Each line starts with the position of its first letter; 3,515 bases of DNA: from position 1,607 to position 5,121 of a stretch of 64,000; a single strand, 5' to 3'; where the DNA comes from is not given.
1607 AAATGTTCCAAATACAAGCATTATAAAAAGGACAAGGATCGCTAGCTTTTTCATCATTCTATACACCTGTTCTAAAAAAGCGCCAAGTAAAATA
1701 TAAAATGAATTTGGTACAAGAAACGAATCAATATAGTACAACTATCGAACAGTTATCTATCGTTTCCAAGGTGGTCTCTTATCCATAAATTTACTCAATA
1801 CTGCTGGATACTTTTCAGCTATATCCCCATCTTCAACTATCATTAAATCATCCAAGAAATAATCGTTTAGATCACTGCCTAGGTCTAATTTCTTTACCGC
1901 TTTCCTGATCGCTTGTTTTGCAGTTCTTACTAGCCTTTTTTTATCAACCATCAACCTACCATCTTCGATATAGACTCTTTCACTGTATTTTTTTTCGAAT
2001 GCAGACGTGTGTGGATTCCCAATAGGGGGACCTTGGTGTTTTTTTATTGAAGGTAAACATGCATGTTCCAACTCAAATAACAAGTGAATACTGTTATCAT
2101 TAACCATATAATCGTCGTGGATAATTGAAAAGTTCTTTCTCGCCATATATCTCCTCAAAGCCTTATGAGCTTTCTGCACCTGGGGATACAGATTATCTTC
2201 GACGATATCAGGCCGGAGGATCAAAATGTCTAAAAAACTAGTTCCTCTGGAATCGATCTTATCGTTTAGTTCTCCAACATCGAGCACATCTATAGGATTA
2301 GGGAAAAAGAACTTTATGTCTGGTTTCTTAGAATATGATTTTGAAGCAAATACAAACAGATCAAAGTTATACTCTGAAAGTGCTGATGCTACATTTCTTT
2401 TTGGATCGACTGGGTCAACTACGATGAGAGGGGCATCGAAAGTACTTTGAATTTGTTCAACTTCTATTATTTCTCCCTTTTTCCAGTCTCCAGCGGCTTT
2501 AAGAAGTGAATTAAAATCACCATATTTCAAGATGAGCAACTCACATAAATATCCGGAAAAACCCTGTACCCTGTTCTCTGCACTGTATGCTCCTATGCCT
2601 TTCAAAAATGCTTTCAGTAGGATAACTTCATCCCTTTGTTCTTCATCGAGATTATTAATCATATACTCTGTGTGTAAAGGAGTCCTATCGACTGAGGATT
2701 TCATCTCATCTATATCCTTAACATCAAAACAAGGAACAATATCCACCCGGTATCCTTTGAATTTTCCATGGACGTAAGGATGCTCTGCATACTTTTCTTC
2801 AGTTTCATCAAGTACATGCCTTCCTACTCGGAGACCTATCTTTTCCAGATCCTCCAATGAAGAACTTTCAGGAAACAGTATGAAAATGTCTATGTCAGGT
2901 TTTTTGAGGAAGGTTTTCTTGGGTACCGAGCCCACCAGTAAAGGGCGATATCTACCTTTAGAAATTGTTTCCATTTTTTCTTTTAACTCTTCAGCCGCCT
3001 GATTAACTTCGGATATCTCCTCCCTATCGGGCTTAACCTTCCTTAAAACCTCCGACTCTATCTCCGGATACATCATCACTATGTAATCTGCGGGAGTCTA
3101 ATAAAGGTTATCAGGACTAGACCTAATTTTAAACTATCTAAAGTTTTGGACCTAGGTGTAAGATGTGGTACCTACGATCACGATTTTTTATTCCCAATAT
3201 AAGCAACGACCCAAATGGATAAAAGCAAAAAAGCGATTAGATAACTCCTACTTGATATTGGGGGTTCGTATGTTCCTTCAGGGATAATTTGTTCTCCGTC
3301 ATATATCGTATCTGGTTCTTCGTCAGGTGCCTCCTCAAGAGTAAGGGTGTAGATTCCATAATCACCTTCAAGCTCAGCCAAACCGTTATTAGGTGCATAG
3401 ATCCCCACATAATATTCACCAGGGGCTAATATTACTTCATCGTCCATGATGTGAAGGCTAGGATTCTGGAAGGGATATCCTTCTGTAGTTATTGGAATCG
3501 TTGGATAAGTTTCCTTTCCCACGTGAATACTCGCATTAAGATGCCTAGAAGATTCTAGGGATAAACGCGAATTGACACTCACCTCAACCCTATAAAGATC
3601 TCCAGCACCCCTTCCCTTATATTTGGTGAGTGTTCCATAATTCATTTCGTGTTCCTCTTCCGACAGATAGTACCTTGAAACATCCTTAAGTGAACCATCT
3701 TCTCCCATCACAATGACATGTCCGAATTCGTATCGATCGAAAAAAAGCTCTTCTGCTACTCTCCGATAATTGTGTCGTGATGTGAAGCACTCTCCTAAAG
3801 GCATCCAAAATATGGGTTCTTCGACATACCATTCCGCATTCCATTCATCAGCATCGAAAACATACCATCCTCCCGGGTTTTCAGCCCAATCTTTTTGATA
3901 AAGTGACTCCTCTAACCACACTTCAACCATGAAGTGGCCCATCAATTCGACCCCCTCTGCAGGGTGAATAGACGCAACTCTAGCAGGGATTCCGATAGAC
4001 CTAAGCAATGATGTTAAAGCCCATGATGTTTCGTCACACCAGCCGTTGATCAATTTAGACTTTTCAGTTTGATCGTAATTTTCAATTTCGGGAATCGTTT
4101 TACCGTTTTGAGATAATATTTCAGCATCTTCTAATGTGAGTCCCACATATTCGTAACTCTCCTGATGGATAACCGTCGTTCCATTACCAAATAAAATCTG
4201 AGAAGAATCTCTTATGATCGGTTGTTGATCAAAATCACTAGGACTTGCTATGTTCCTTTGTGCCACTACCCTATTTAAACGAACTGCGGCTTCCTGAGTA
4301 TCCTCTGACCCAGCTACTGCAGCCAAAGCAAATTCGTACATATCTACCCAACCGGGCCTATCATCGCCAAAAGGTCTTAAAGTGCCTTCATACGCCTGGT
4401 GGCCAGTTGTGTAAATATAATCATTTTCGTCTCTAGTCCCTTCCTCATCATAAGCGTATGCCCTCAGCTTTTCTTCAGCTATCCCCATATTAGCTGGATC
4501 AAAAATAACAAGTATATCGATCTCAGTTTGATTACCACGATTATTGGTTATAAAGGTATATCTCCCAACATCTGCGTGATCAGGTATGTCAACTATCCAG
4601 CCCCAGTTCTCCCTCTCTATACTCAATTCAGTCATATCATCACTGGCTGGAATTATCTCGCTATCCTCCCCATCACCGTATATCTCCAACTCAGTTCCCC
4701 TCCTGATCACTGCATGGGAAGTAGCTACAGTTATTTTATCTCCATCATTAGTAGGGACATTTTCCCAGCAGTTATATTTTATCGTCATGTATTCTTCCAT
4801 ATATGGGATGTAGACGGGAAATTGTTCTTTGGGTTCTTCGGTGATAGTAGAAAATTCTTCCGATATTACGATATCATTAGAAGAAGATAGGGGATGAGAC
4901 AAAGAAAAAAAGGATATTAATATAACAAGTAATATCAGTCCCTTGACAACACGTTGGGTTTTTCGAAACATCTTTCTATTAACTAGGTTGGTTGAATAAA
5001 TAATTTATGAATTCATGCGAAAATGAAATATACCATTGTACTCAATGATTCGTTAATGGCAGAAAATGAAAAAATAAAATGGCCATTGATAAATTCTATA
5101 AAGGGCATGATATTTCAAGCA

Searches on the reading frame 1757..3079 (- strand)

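Call 45: search_protein_families(library=pfam, proteins=[window:1757-3079:-], max_evalue=0.00001)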
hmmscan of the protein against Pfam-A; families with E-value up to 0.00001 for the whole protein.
window:1757-3079:- (440 aa): 3 families
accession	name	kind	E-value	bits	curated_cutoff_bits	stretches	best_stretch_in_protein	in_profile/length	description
PF09249.16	tRNA_NucTransf2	-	8.8e-40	135.9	27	1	150-259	1-113/113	tRNA nucleotidyltransferase, second domain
PF21133.2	CAA_C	-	2.1e-29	102.5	22.2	1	278-415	1-142/144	CCA-adding enzyme, C-terminal domain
PF01909.29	NTP_transf_2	-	2.6e-12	47.4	21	1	30-130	2-87/93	Nucleotidyltransferase domain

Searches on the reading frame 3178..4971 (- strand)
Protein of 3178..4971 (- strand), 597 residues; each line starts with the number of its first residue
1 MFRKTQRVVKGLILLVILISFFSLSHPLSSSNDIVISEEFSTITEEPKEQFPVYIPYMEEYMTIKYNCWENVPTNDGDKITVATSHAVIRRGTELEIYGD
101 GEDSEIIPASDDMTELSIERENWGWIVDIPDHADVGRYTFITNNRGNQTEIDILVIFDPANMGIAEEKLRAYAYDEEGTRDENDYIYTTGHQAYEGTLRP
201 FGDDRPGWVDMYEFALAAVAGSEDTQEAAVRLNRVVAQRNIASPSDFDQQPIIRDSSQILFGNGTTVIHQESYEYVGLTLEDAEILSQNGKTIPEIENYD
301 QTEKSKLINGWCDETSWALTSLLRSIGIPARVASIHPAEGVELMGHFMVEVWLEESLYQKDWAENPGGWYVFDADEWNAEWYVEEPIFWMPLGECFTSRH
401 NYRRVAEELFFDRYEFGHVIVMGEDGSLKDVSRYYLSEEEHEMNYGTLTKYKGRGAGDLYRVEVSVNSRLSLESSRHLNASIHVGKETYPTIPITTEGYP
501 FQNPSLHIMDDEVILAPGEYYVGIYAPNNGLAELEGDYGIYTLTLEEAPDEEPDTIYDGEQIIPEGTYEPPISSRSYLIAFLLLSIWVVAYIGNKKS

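Call 18: find_encoding_contigs(protein=window:3178-4971:-, flank=10000, max_places=6)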
Protein window:3178-4971:- (597 aa): no gene with exactly this product is on record in the collection.

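Call 21: list_cluster_members(proteins=[window:3178-4971:-, window:30321-31130:-, window:62807-63943:-, window:31149-32129:+, window:56841-57728:+, window:57778-58476:+, window:58470-59414:-, window:59424-60350:-, window:61555-62172:-, window:1757-3079:-])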
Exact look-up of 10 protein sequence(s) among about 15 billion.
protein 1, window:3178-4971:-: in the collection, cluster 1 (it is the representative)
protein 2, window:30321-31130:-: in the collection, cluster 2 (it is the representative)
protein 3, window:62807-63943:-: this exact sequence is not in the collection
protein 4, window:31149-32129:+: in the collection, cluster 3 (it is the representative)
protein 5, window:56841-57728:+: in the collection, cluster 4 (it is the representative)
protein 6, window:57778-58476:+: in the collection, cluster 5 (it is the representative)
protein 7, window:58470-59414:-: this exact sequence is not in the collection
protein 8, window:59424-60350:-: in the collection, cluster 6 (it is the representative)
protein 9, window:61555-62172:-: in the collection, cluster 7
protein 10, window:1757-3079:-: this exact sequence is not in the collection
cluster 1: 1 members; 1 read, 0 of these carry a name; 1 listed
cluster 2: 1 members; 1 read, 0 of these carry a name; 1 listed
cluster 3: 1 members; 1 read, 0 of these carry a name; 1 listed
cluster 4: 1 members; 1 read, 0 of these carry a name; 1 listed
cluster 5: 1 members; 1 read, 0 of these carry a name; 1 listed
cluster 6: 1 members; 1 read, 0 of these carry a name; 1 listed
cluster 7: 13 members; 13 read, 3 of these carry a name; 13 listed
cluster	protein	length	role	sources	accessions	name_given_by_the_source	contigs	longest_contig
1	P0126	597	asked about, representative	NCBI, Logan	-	-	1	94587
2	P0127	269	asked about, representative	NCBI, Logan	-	-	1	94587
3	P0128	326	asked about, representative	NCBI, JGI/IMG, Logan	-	-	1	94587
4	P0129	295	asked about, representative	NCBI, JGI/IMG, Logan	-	-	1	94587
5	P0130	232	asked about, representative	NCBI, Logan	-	-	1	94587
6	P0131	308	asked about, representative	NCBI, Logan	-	-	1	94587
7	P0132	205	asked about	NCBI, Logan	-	-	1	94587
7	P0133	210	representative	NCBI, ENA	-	-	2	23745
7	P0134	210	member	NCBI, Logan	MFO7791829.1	MAG: hypothetical protein R6W73_02465 [Candidatus Saliniplasma sp.]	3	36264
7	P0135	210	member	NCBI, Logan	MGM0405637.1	MAG: hypothetical protein ACQEQM_05800 [Thermoplasmatota archaeon]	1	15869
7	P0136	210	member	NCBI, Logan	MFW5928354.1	MAG: hypothetical protein ACOCSL_04040 [Thermoplasmatota archaeon]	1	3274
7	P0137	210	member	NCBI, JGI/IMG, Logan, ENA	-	-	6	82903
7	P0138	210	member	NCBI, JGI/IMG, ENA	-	-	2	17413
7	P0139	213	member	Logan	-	-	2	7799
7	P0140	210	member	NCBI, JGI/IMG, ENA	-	-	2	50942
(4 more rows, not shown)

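Call 22: find_encoding_contigs(protein=P0127, flank=10000, max_places=6)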
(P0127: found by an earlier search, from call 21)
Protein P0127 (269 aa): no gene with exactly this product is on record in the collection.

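Call 23: find_encoding_contigs(protein=P0131, flank=10000, max_places=6)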
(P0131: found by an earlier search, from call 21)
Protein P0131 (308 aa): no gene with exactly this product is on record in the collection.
